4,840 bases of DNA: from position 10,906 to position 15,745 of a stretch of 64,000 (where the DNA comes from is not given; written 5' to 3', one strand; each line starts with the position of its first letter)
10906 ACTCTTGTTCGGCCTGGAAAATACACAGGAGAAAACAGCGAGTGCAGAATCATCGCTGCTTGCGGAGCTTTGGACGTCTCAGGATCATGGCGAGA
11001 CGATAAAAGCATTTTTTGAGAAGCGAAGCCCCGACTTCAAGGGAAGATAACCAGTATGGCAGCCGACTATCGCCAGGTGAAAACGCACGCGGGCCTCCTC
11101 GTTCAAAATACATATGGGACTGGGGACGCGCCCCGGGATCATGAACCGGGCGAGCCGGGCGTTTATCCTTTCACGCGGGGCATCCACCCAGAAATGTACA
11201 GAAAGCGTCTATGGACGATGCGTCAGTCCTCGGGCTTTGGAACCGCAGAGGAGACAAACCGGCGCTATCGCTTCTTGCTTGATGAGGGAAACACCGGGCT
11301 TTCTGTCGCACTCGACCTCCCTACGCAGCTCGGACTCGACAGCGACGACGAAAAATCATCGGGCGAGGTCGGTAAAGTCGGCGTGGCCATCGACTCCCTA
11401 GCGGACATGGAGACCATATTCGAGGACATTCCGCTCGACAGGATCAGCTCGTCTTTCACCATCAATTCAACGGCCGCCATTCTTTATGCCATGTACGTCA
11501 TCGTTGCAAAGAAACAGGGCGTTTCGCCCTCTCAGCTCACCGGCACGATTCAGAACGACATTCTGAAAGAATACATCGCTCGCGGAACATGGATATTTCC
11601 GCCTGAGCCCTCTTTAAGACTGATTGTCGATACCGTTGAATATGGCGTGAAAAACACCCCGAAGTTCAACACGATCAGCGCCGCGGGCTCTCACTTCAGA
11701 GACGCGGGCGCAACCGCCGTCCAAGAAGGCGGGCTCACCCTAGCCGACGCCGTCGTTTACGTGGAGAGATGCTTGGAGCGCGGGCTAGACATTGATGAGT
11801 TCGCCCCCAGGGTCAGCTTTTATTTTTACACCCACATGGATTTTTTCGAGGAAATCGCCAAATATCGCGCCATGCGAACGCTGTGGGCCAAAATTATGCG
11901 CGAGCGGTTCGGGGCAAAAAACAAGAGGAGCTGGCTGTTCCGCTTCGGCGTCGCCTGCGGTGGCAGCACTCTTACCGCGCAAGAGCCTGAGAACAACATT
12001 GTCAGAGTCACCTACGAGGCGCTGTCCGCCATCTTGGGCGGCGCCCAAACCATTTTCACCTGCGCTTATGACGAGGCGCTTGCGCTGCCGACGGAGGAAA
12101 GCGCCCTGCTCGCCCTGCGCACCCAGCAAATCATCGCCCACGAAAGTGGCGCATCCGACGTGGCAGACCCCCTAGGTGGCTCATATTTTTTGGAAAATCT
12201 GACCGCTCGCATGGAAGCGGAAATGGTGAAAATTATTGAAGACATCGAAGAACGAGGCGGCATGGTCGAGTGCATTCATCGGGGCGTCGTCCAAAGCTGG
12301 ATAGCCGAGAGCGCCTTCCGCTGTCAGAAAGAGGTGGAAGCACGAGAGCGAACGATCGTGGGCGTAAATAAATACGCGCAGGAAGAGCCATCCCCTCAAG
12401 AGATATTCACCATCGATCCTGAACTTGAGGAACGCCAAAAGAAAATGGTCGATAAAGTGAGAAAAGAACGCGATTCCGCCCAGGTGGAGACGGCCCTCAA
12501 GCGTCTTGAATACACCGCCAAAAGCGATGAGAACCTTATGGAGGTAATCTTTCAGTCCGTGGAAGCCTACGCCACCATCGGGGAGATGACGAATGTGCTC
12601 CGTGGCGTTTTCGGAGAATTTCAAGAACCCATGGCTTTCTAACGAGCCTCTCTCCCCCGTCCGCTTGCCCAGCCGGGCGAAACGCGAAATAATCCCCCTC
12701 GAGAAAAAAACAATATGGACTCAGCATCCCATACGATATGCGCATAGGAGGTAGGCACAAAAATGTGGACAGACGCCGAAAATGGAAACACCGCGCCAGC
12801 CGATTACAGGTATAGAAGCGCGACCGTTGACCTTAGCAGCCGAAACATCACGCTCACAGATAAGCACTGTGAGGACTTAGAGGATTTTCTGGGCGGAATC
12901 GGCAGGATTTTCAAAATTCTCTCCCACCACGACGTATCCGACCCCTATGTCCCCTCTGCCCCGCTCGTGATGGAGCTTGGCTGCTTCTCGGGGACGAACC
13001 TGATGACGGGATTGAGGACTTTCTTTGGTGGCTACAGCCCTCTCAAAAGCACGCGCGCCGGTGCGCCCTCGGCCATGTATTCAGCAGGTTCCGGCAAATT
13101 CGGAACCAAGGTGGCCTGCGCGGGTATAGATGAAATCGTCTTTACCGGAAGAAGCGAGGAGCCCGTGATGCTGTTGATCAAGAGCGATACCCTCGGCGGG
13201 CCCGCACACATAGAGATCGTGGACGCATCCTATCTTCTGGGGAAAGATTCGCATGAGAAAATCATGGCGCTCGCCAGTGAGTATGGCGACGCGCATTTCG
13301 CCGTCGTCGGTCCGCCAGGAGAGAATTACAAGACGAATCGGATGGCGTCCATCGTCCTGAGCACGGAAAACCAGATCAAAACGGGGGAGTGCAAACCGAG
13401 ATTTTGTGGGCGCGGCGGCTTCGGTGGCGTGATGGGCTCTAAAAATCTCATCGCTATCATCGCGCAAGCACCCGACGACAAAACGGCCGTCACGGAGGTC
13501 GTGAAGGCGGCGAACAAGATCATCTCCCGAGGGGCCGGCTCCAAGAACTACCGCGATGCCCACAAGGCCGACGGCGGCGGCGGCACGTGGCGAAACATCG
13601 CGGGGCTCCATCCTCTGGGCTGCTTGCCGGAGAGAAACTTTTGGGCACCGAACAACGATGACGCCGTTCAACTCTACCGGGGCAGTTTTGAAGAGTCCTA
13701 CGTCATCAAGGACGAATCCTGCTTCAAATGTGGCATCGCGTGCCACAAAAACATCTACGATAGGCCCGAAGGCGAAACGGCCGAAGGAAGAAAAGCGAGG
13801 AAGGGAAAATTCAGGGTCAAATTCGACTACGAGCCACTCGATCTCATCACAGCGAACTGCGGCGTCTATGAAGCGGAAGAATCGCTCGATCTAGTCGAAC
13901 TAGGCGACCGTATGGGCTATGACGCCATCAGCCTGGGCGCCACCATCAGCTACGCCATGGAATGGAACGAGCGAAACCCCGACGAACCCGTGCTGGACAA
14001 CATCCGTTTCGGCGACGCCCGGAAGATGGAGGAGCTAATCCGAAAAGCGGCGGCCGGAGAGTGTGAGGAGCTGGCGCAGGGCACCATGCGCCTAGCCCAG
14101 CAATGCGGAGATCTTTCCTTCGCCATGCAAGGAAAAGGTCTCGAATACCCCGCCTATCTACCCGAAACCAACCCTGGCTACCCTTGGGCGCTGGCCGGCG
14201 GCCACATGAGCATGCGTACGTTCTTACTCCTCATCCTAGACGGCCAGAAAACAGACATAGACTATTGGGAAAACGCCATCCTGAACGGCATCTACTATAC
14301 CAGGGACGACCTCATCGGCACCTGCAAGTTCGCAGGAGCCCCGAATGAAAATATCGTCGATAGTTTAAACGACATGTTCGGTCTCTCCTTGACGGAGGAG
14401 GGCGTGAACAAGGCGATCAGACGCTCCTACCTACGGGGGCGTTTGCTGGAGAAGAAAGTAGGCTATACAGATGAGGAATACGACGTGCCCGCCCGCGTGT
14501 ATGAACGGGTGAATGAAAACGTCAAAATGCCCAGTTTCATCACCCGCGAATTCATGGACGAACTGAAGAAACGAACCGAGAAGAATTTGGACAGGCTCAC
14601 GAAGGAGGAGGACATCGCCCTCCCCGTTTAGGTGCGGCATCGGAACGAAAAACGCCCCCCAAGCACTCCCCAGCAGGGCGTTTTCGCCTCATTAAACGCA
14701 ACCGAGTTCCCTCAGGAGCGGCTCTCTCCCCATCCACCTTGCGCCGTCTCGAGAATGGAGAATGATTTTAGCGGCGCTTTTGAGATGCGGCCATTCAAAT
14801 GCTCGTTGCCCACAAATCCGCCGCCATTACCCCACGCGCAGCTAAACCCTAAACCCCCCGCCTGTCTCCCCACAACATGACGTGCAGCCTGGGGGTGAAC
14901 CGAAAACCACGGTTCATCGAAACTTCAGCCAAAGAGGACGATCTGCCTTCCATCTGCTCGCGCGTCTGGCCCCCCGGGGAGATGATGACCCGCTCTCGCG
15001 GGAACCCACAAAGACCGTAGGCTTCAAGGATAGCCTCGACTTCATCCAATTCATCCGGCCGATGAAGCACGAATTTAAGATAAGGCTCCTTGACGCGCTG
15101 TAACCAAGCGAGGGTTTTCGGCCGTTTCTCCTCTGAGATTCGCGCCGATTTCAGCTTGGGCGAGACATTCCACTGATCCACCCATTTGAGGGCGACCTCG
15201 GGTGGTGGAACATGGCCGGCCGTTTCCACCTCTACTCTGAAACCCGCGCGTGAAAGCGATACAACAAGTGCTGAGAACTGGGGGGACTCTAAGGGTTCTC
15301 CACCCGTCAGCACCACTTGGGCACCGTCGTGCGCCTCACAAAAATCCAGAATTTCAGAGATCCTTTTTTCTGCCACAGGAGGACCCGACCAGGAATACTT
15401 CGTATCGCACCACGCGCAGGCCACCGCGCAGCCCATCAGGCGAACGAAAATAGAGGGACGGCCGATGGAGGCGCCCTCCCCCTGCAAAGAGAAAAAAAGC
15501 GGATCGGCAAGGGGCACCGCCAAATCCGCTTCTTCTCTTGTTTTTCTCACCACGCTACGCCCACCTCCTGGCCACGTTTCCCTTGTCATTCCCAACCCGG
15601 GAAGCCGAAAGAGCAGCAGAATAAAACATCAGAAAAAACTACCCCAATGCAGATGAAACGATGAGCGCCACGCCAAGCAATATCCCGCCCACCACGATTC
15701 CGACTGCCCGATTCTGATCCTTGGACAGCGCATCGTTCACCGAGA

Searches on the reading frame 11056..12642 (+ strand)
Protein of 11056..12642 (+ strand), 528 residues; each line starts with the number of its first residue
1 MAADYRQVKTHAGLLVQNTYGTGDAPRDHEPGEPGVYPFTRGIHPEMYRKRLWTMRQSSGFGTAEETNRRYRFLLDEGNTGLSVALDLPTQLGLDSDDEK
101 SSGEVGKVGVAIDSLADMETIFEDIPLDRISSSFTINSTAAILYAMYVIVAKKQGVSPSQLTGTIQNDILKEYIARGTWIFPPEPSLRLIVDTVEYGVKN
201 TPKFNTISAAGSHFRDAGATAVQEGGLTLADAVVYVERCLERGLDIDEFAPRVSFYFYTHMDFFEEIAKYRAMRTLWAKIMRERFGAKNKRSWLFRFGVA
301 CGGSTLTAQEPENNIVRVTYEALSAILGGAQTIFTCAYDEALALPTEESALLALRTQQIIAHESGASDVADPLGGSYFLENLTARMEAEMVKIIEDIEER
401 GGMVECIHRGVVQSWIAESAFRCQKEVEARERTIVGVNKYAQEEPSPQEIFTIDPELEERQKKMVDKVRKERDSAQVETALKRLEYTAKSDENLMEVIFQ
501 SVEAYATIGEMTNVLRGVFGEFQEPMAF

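Call 23: search_protein_families(library=pfam, proteins=[window:11056-12642:+], max_evalue=0.00001)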
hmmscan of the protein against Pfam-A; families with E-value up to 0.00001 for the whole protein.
window:11056-12642:+ (528 aa): 1 family
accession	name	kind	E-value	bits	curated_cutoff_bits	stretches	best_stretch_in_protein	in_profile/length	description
PF01642.28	MM_CoA_mutase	-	1.4e-205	684.1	22.1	1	9-520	1-512/512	Methylmalonyl-CoA mutase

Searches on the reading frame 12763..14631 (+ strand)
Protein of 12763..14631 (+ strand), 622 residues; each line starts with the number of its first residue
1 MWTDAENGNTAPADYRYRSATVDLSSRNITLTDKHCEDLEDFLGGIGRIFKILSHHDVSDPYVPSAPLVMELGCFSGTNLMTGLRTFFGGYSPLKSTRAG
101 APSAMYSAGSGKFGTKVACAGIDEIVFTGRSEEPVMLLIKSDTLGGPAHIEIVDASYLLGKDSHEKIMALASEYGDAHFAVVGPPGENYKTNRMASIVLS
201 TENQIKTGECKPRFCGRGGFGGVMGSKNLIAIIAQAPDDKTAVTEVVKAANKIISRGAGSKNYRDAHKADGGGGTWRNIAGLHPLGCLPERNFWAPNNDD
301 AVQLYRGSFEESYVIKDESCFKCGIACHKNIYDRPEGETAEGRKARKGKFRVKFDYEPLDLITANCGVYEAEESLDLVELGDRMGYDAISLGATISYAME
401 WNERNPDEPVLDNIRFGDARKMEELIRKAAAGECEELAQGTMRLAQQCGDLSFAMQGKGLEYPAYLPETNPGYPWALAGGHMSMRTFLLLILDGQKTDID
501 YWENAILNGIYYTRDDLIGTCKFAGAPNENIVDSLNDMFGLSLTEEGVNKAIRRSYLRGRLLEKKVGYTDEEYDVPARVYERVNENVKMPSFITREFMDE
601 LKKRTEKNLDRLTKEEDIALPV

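Call 23: search_protein_families(library=pfam, proteins=[window:12763-14631:+], max_evalue=0.00001)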
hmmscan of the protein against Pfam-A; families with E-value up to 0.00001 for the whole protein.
window:12763-14631:+ (622 aa): 2 families
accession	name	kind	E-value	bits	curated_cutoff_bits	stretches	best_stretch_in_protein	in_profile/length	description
PF01314.23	AFOR_C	-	4.8e-41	141.6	27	1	273-586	23-347/385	Aldehyde ferredoxin oxidoreductase, domains 2 & 3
PF02730.20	AFOR_N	-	4.6e-37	128.1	29.8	1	19-235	3-197/199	Aldehyde ferredoxin oxidoreductase, N-terminal domain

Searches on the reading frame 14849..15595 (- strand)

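Call 23: search_protein_families(library=pfam, proteins=[window:14849-15595:-], max_evalue=0.00001)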
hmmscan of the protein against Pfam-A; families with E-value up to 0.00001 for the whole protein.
window:14849-15595:- (248 aa): 2 families
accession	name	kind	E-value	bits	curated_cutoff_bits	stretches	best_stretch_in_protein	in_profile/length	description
PF04055.27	Radical_SAM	-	8.8e-09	36.2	29.5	1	55-141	6-100/166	Radical SAM superfamily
PF13353.11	Fer4_12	-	2.2e-06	28.4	22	1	38-110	2-70/137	4Fe-4S single cluster domain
